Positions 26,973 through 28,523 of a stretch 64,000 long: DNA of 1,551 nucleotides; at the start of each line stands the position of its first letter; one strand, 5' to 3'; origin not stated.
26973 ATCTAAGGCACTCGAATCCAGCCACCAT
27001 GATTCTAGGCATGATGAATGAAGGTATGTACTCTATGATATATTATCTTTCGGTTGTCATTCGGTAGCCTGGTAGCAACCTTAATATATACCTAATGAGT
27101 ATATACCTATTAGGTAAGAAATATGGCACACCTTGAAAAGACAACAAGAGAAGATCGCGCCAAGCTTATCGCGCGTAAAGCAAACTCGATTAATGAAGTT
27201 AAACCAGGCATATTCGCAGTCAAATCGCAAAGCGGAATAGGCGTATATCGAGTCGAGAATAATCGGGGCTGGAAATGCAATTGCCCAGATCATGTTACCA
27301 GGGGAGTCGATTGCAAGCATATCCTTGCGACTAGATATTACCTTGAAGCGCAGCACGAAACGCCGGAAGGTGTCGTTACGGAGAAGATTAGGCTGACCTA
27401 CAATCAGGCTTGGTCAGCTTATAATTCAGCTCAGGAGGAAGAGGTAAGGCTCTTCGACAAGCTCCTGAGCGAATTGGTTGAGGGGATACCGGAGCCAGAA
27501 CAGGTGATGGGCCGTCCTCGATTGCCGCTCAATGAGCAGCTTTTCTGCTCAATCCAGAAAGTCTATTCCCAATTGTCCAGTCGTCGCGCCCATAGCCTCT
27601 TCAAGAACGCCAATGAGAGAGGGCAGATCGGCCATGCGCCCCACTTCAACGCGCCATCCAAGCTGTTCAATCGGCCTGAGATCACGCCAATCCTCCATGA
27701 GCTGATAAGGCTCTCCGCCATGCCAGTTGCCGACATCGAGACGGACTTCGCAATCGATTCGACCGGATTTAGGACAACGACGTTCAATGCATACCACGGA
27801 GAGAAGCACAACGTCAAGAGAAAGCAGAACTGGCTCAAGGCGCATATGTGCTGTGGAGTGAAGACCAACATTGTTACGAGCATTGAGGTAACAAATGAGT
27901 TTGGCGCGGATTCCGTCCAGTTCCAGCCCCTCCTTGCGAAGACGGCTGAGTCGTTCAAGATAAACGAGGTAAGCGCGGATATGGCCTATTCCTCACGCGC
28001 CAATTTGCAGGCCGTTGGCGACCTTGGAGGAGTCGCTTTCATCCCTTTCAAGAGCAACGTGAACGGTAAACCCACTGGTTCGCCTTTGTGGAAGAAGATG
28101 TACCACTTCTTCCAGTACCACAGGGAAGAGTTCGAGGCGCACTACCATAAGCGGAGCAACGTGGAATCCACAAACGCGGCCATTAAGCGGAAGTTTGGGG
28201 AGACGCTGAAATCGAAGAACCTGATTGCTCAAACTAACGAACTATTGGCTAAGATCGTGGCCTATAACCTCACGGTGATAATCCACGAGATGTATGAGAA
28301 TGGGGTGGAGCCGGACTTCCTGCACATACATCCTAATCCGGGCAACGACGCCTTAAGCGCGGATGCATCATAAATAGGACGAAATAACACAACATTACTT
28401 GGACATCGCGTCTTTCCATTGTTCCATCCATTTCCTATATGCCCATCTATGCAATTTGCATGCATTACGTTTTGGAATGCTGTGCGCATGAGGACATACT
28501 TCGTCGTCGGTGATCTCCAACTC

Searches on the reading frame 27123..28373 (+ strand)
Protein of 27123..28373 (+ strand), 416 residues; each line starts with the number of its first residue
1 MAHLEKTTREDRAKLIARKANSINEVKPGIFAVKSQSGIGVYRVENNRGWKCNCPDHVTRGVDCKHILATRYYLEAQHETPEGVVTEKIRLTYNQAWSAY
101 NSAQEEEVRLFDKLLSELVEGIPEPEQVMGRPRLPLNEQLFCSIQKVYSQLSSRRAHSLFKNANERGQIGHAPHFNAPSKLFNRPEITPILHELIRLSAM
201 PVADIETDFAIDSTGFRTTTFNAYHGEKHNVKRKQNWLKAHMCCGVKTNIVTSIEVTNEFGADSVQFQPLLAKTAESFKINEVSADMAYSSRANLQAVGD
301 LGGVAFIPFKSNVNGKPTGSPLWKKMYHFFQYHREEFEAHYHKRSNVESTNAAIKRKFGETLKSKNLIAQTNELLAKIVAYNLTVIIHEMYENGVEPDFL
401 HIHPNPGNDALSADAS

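Call 8: search_protein_families(library=pfam, proteins=[window:27123-28373:+], max_evalue=0.01)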
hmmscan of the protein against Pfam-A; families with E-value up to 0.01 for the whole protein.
window:27123-28373:+ (416 aa): 1 family
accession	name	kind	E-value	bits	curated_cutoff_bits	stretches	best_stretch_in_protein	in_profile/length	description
PF01609.27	DDE_Tnp_1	-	2.7e-20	73.4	23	1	208-383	6-200/200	Transposase DDE domain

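Call 15: search_protein_families(library=ncbifam, proteins=[window:27123-28373:+], max_evalue=0.01)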
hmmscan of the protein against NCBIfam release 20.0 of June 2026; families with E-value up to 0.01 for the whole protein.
window:27123-28373:+ (416 aa): 6 families
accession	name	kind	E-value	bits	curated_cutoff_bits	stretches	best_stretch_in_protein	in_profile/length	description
NF033579.1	transpos_IS5_2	equivalog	8.4e-36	123.9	140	1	139-384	47-288/289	IS5 family transposase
NF033551.1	transpos_IS1182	equivalog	1.6e-16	60.3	270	2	228-314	259-344/488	IS1182 family transposase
NF033593.1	transpos_ISNCY_1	equivalog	8.6e-10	37.9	325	1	247-387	310-443/444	ISNCY family transposase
NF033592.1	transpos_IS4_1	equivalog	8.2e-06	25.1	115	1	209-314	109-211/332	IS4 family transposase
NF033581.1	transpos_IS5_4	equivalog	1.2e-05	24.8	140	1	238-383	155-284/285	IS5 family transposase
NF033580.1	transpos_IS5_3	equivalog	0.00027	20.6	110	1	204-355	87-229/258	IS5 family transposase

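Call 16: find_related_loci(query=window:27123-28373:+, collection=genome_contigs, flank=9000)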
Query window:27123-28373:+ (416 aa) in genome_contigs; peptide patterns used: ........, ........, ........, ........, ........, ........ (x = any residue, [..] = any of these).
68 stretches matched a pattern; 40 encode a relative of the query (tblastn E <= 1e-3); 39 distinct loci.
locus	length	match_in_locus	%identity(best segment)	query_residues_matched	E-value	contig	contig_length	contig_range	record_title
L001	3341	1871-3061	69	7-402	0e+0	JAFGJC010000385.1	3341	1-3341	MAG: candidate division CSSED10-310 bacterium isolate Zod_Metabat.252 k87_11304248, whole genome shotgun sequence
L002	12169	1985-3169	66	9-402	0e+0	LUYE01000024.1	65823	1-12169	MAG: Methanosarcinales archaeon Methan_01 Methan_01_contig_140, whole genome shotgun sequence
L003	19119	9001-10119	63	29-400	8e-157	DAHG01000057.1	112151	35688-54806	MAG TPA_asm: Methanocellaceae archaeon UBA148 UBA148_contig_21449, whole genome shotgun sequence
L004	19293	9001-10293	64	29-404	3e-153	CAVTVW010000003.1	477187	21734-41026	MAG: uncultured Methanocellaceae archaeon isolate MFD09286.bin.2.135 genome assembly, contig: contig_24969, whole genome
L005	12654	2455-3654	55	4-404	7e-142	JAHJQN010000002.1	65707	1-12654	MAG: Candidatus Micrarchaeota archaeon isolate OS_PC_MetaG.mb.109 OS_PC_MetaG.mb.109_k141_81323, whole genome shotgun se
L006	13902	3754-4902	55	19-399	1e-133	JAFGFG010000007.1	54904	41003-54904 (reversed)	MAG: Candidatus Aenigmatarchaeota archaeon isolate Zod_Metabat.1300 k87_4935686, whole genome shotgun sequence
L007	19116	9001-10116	52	31-399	4e-131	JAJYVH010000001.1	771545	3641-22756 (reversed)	MAG: Candidatus Micrarchaeota archaeon isolate FK1.bin85 NODE_5_length_771545_cov_9.506659, whole genome shotgun sequenc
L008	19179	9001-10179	52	9-400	4e-131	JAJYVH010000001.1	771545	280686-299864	MAG: Candidatus Micrarchaeota archaeon isolate FK1.bin85 NODE_5_length_771545_cov_9.506659, whole genome shotgun sequenc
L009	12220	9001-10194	53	4-399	3e-129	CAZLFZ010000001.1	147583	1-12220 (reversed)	MAG TPA_asm: uncultured archaeon isolate binchicken_co262_246 genome assembly, contig: NODE_50_length_147583_cov_13.2191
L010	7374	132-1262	52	28-401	2e-128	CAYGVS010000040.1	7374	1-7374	MAG TPA_asm: uncultured archaeon isolate ERP119294_co1_457 genome assembly, contig: NODE_14675_length_7374_cov_8.630824,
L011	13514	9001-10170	55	9-399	5e-128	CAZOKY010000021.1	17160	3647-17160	MAG TPA_asm: Candidatus Micrarchaeota archaeon isolate SRP178699_co1_600 genome assembly, contig: NODE_4153_length_17160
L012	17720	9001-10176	51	9-399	9e-127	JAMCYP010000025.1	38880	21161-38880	MAG: Candidatus Marsarchaeota archaeon isolate FK_Sedi_B_Bin.344 NODE_2915_length_38880_cov_4.54476, whole genome shotgu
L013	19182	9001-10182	49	8-399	8e-120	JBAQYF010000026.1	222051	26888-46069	MAG: Candidatus Altiarchaeia archaeon isolate MFD12011_ilm_asm_bin5 k127_112821, whole genome shotgun sequence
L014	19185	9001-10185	49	9-399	1e-117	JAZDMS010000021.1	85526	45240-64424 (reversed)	MAG: Candidatus Altiarchaeota archaeon isolate MEGAHIT-group-0.671 k141_18680773, whole genome shotgun sequence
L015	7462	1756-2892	50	22-399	8e-117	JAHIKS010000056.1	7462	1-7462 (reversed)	MAG: Candidatus Altiarchaeota archaeon isolate KR13_N1.mb.66 KR13_N1.mb.66_k141_83297, whole genome shotgun sequence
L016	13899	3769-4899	51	28-399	3e-116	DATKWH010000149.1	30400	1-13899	MAG TPA_asm: Candidatus Bathyarchaeia archaeon isolate SMAG_U14158 k141_3046172, whole genome shotgun sequence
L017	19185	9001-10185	49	9-399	1e-116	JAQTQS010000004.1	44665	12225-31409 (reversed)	MAG: Candidatus Altiarchaeota archaeon isolate STB_145 NODE_1713_length_44665_cov_3.181014_Sandtown_B, whole genome shot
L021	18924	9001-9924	47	93-399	7e-91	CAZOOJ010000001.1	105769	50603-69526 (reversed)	MAG TPA_asm: Candidatus Woesearchaeota archaeon isolate SRP067234_co1_346 genome assembly, contig: k99_827446, whole gen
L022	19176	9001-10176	41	8-399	6e-89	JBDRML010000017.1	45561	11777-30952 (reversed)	MAG: Candidatus Woesearchaeota archaeon isolate MEGAHIT-group-1.829 k141_6419789, whole genome shotgun sequence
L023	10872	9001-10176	40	8-399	9e-89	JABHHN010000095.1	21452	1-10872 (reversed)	MAG: archaeon isolate SI037_bin40 k141_2698786, whole genome shotgun sequence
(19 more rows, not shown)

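Call 25: find_homologous_proteins(query=window:27123-28373:+)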
Query window:27123-28373:+ (416 aa): 5892 proteins with E <= 0.001 among 8000 candidates; the best 120 are listed.
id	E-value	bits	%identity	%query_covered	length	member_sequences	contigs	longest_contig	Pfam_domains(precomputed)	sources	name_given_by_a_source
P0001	5.5e-283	956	100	100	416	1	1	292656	PF01609.28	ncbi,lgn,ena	-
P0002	2.8e-205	700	74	97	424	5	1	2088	PF01609.28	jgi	jgi:transposase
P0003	1.2e-195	668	71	94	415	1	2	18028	PF01609.28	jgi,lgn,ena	-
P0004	1.8e-193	661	72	95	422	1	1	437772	PF01609.28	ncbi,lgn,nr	ncbi:MAG: transposase [Methanomassiliicoccales archaeon]|nr:transposase [Methanomassiliicoccales arc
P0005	5.8e-193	659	70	97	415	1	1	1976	PF01609.28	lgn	-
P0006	4.4e-192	656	70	98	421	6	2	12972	PF01609.28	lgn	-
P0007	7.5e-192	656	71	96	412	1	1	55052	PF01609.28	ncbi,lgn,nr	ncbi:MAG: transposase [Euryarchaeota archaeon]|nr:transposase [Euryarchaeota archaeon]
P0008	4.5e-191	653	70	96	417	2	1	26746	PF01609.28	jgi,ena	-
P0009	2.6e-189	647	70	95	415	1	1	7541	PF01609.28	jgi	jgi:transposase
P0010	2.9e-189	647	69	96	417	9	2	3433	PF01609.28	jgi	jgi:transposase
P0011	3.6e-186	637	67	95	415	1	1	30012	PF01609.28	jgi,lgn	jgi:transposase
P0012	2.2e-185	634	69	95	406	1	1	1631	PF01609.28,PF04434.23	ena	-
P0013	3.0e-185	634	70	95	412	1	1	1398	PF01609.28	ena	-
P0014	1.3e-182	625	69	95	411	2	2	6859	PF01609.28,PF04434.23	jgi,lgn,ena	-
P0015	7.2e-182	623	68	96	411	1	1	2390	PF01609.28,PF04434.23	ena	-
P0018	9.7e-181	619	69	95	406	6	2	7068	PF01609.28,PF04434.23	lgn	-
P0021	1.6e-180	618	67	96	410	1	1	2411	PF01609.28,PF04434.23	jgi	jgi:transposase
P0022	1.9e-180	618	67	95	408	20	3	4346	PF01609.28,PF04434.23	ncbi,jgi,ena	jgi:transposase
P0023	3.4e-180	617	68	95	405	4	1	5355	PF01609.28,PF04434.23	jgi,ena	-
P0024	4.6e-180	617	68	95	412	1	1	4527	PF01609.28,PF04434.23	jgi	jgi:transposase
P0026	9.9e-180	616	68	95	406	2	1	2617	PF01609.28,PF04434.23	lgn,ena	-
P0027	1.2e-179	615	68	95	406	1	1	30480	PF01609.28,PF04434.23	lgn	-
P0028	1.5e-179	615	66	95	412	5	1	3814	PF01609.28,PF04434.23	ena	-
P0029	2.3e-179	614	68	95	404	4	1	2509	PF01609.28,PF04434.23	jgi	jgi:transposase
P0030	2.5e-179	614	68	94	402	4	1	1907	PF01609.28,PF04434.23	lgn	-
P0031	3.7e-179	614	68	95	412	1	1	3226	PF01609.28,PF04434.23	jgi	jgi:transposase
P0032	4.4e-179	614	66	95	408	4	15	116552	PF01609.28,PF04434.23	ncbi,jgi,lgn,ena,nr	ncbi:MAG TPA: transposase [Methanothrix sp.]|jgi:transposase|nr:transposase [Methanothrix sp.]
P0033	4.5e-179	614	67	95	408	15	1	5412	PF01609.28,PF04434.23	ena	-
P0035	1.5e-178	612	68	95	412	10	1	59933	PF01609.28,PF04434.23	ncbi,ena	-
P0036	1.6e-178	612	68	95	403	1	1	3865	PF01609.28,PF04434.23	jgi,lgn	jgi:transposase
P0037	2.1e-178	611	67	96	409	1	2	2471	PF01609.28,PF04434.23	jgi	jgi:transposase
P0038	2.1e-178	611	66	95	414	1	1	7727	PF01609.28,PF04434.23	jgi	jgi:transposase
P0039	5.1e-178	610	68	95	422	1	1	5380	PF01609.28,PF04434.23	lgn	-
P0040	5.1e-178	610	66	95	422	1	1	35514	PF01609.28,PF04434.23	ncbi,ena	-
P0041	7.9e-178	609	66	96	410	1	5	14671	PF01609.28,PF04434.23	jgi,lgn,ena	-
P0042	1.2e-177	609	67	95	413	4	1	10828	PF01609.28,PF04434.23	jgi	jgi:transposase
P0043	2.8e-177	608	68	95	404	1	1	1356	PF01609.28,PF04434.23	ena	-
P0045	2.9e-177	608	68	95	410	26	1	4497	PF01609.28,PF04434.23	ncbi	ncbi:MAG: transposase [Methanoregula sp.]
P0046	7.2e-177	606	66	95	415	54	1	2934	PF01609.28,PF04434.23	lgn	-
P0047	8.2e-177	606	66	95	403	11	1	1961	PF01609.28,PF04434.23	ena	-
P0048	8.9e-177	606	65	95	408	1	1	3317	PF01609.28,PF04434.23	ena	-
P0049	9.7e-177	606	66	95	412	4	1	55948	PF01609.28,PF04434.23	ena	-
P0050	1.0e-176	606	67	95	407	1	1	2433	PF01609.28,PF04434.23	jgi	jgi:transposase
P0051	1.0e-176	606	67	95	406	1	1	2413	PF01609.28,PF04434.23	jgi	jgi:transposase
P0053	1.7e-176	605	66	94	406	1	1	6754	PF01609.28,PF04434.23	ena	-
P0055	1.9e-176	605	66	94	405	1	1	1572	PF01609.28,PF04434.23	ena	-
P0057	3.1e-176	604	66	95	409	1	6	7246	PF01609.28,PF04434.23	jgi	jgi:transposase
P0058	3.1e-176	604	66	95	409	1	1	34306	PF01609.28,PF04434.23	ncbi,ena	-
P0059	3.3e-176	604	66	97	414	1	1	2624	PF01609.28,PF04434.23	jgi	jgi:transposase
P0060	3.5e-176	604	67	96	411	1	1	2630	PF01609.28,PF04434.23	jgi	jgi:transposase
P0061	6.2e-176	603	66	95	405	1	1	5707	PF01609.28,PF04434.23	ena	-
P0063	8.7e-176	603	64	96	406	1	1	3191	PF01609.28,PF04434.23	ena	-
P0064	1.2e-175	602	67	95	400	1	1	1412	PF01609.28,PF04434.23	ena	-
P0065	1.3e-175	602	65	95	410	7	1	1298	PF01609.28,PF04434.23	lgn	-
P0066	1.6e-175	602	65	95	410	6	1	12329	PF01609.28,PF04434.23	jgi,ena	-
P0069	1.6e-175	602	66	94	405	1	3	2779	PF01609.28,PF04434.23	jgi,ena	jgi:transposase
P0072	2.1e-175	601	66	94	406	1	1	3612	PF01609.28,PF04434.23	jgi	jgi:transposase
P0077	2.8e-175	601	66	95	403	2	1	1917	PF01609.28,PF04434.23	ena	-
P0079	3.2e-175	601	68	91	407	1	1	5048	PF01609.28,PF04434.23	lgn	-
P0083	5.8e-175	600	67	95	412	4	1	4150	PF01609.28,PF04434.23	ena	-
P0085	7.6e-175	600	64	97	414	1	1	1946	PF01609.28,PF04434.23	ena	-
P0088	9.6e-175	599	66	94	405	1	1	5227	PF01609.28,PF04434.23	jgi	jgi:transposase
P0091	1.1e-174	599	65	95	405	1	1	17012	PF01609.28,PF04434.23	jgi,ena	-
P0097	1.6e-174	599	64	96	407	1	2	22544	PF01609.28,PF04434.23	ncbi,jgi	-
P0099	1.9e-174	598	66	95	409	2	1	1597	PF01609.28,PF04434.23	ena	-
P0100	2.0e-174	598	66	95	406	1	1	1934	PF01609.28,PF04434.23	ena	-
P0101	2.2e-174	598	66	94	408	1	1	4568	PF01609.28,PF04434.23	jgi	jgi:transposase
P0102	2.4e-174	598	65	96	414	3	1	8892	PF01609.28,PF04434.23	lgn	-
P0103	2.4e-174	598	64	97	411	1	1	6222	PF01609.28,PF04434.23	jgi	jgi:transposase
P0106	2.8e-174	598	65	95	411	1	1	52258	PF01609.28,PF04434.23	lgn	-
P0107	2.8e-174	598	65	95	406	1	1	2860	PF01609.28,PF04434.23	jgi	jgi:transposase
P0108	3.0e-174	598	65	94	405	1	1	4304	PF01609.28,PF04434.23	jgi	jgi:transposase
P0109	3.7e-174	597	66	95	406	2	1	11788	PF01609.28,PF04434.23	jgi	jgi:transposase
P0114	4.3e-174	597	66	94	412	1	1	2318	PF01609.28,PF04434.23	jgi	jgi:transposase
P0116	8.8e-174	596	66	95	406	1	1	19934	PF01609.28,PF04434.23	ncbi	ncbi:MAG: IS5 family transposase [Methanothrix sp.]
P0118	9.2e-174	596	64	95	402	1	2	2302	PF01609.28,PF04434.23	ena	-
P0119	9.4e-174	596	66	95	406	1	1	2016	PF01609.28,PF04434.23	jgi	jgi:transposase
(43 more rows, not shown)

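Call 32: find_encoding_contigs(protein=P0004, flank=10000, max_places=3)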
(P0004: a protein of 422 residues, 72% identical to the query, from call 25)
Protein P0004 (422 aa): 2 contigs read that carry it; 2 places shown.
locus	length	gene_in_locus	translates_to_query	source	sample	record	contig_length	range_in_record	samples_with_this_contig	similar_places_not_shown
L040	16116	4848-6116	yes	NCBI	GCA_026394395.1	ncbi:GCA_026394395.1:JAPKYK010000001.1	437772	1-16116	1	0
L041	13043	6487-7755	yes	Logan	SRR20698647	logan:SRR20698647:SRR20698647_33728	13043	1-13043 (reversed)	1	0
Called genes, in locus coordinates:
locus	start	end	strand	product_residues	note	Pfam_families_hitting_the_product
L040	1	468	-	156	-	?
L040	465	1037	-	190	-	-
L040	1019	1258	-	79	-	-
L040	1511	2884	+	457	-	PF01555:N6_N4_Mtase, PF04471:Mrr_cat (faint)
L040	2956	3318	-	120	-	-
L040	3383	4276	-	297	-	PF01555:N6_N4_Mtase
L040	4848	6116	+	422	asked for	PF01609:DDE_Tnp_1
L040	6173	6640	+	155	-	PF00731:AIRC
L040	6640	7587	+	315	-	PF02540:NAD_synthase (weak), PF06508:QueC (weak), PF00958:GMP_synt_C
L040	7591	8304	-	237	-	PF00702:Hydrolase, PF13419:HAD_2, PF13242:Hydrolase_like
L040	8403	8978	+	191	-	PF00117:GATase, PF01174:SNO (faint), PF07722:Peptidase_C26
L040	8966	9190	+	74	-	-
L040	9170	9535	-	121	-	PF01998:DUF131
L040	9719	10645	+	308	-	-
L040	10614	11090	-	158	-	PF01927:Mut7-C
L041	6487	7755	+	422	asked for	PF01609:DDE_Tnp_1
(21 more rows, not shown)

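Call 33: find_encoding_contigs(protein=P0007, flank=10000, max_places=3)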
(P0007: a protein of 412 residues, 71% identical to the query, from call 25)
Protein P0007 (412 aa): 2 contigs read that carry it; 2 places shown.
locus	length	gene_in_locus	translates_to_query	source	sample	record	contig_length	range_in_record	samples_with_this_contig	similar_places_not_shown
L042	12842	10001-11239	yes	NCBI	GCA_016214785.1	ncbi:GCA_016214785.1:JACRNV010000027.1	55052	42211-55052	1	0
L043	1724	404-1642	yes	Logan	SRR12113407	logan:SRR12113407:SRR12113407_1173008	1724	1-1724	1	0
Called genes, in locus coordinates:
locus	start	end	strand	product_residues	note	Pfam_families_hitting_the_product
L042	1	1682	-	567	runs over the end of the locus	PF01558:POR, PF01855:POR_N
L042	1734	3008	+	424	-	PF02403:Seryl_tRNA_N, PF00587:tRNA-synt_2b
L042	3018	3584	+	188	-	PF04013:Methyltrn_RNA_2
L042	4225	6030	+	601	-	PF08439:Peptidase_M3_N, PF01432:Peptidase_M3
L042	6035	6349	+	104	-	PF00085:Thioredoxin, PF04756:OST3_OST6 (weak), PF14595:Thioredoxin_9 (weak), PF13098:Thioredoxin_2, PF13905:Thioredoxin_8 (faint)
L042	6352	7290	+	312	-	PF01266:DAO (faint), PF01494:FAD_binding_3 (faint), PF01946:Thi4 (weak), PF03486:HI0933_like (faint), PF07992:Pyr_redox_2, PF12831:FAD_oxidored (weak), PF13738:Pyr_redox_3, PF00070:Pyr_redox, +2 more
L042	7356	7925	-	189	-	-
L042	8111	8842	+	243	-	-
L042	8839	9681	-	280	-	PF02195:ParB_N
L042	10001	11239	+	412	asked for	PF01609:DDE_Tnp_1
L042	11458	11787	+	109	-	PF04410:Gar1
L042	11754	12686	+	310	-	PF08271:Zn_Ribbon_TF, PF00382:TFIIB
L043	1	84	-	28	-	?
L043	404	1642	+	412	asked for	PF01609:DDE_Tnp_1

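Call 34: find_encoding_contigs(protein=P0001, flank=1000, max_places=3)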
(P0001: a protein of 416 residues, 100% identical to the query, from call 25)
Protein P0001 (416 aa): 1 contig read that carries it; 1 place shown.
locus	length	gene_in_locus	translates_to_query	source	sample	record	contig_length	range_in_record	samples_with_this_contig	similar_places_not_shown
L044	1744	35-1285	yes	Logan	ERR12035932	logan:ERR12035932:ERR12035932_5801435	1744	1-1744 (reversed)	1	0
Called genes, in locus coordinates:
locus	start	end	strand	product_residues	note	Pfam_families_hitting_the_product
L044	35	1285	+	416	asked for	PF01609:DDE_Tnp_1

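Call 41: search_dna_similar(query=window:27123-28373:+, collection=plasmids, mode=protein, max_evalue=0.001, max_rows=25, rows=spread)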
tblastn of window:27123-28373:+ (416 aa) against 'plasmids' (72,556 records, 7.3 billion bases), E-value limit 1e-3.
Records with a match: 2663; places in all: 4283; records where one place covers at least 80% of the query: 0.
Best place of each record, by identity: <60% 2663.
By first word of the organism name: Klebsiella 898; Acinetobacter 522; Escherichia 261; Enterobacter 128; Vibrio 118; Salmonella 93; Citrobacter 69; Phaeobacter 53; Sinorhizobium 45; Rhizobium 43; and 82 more.
By predicted mobility (MOB-suite, as given by PLSDB): conjugative 1266; non-mobilizable 767; mobilizable 630.
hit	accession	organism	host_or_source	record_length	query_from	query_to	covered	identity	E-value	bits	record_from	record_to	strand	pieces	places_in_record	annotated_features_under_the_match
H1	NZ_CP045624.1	Roseibium aggregatum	-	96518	97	382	69%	27.3%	3e-13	79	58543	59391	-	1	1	IS5-like element ISRhba5 family transposase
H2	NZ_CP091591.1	Klebsiella pneumoniae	Homo sapiens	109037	134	382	60%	23.7%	3e-4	51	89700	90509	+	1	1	none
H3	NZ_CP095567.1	Klebsiella pneumoniae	Homo sapiens,Pure culture one microbial ...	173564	198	382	44%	28.9%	9e-9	65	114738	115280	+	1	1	none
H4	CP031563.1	Klebsiella pneumoniae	pneumoniae,whole organism,cancer ...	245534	198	382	44%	28.9%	9e-9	65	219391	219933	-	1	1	none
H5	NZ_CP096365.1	Providencia sp. PROV007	Clinical or host-associated ...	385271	198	382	44%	28.9%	1e-8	65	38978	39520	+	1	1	none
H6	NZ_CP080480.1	Vibrio parahaemolyticus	whole organism,shellfish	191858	209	382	42%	30.0%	1e-8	65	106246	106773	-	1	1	IS5 family transposase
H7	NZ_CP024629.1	Vibrio coralliilyticus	Galaxea fascicularis,cell culture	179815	209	385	43%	27.4%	2e-5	55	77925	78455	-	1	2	IS5 family transposase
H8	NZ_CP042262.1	Qingshengfaniella alkalisoli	cell culture,saline soil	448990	208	382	42%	26.8%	7e-7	59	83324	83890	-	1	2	none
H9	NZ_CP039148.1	Acinetobacter sp. 10FS3-1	pig,feces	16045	209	382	42%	26.0%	7e-9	66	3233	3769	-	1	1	IS5 family transposase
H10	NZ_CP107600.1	Acinetobacter baumannii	Homo sapiens,skin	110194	209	382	42%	25.5%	2e-8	64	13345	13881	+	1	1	none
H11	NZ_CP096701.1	Acinetobacter baumannii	Homo sapiens,blood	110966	209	382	42%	25.5%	6e-7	59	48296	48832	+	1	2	IS5 family transposase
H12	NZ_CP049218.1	Agrobacterium tumefaciens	Clematis,cell culture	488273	202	382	44%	24.5%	4e-7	60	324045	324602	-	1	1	IS5 family transposase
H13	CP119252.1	Acinetobacter soli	Homo sapiens,blood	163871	209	382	42%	25.0%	2e-7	61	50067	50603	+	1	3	none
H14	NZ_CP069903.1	Klebsiella pneumoniae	Homo sapiens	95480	209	382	42%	24.9%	6e-4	50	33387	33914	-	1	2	IS5-like element IS903B family transposase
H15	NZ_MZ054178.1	Escherichia coli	-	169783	209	382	42%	24.9%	6e-4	50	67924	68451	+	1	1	IS5-like element IS903B family transposase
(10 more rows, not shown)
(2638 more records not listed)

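Call 43: get_annotated_region(hit=H14, flank=700)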
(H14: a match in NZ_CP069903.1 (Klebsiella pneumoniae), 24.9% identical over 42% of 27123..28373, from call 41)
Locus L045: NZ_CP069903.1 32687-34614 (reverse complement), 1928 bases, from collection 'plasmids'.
description: Klebsiella pneumoniae strain FDAARGOS_1313 plasmid unnamed3, complete sequence
organism: Klebsiella pneumoniae (NCBI taxid 573)
taxonomy: Bacteria; Pseudomonadota; Gammaproteobacteria; Enterobacterales; Enterobacteriaceae; Klebsiella; Klebsiella pneumoniae
host: -; source: Homo sapiens; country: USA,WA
typing (MOB-suite, as given by PLSDB): mobilizable; replicon IncR
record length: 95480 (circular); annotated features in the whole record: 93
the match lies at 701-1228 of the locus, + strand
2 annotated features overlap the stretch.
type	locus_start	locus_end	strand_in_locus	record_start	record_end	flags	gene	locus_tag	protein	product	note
CDS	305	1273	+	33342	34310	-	-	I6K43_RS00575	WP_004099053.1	IS5-like element IS903B family transposase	GO:0006313 - DNA transposition [Evidence IEA]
CDS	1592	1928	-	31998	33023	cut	-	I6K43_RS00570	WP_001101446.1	IS110 family transposase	-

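Call 46: search_protein_families(library=ncbifam, proteins=[L045:305-1273:+], max_evalue=0.001)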
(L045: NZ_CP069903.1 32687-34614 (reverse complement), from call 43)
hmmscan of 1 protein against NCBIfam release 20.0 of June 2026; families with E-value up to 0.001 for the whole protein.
L045:305-1273:+ (322 aa): 4 families
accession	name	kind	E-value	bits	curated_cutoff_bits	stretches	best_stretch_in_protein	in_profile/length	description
NF033579.1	transpos_IS5_2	equivalog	1.5e-106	356.1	140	1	24-311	1-289/289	IS5 family transposase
NF033551.1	transpos_IS1182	equivalog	4.9e-09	35.6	270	1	148-267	254-366/488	IS1182 family transposase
NF033581.1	transpos_IS5_4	equivalog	4.7e-08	32.7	140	1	163-254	156-245/285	IS5 family transposase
NF033580.1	transpos_IS5_3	equivalog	4.6e-07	29.6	110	1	135-241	94-207/258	IS5 family transposase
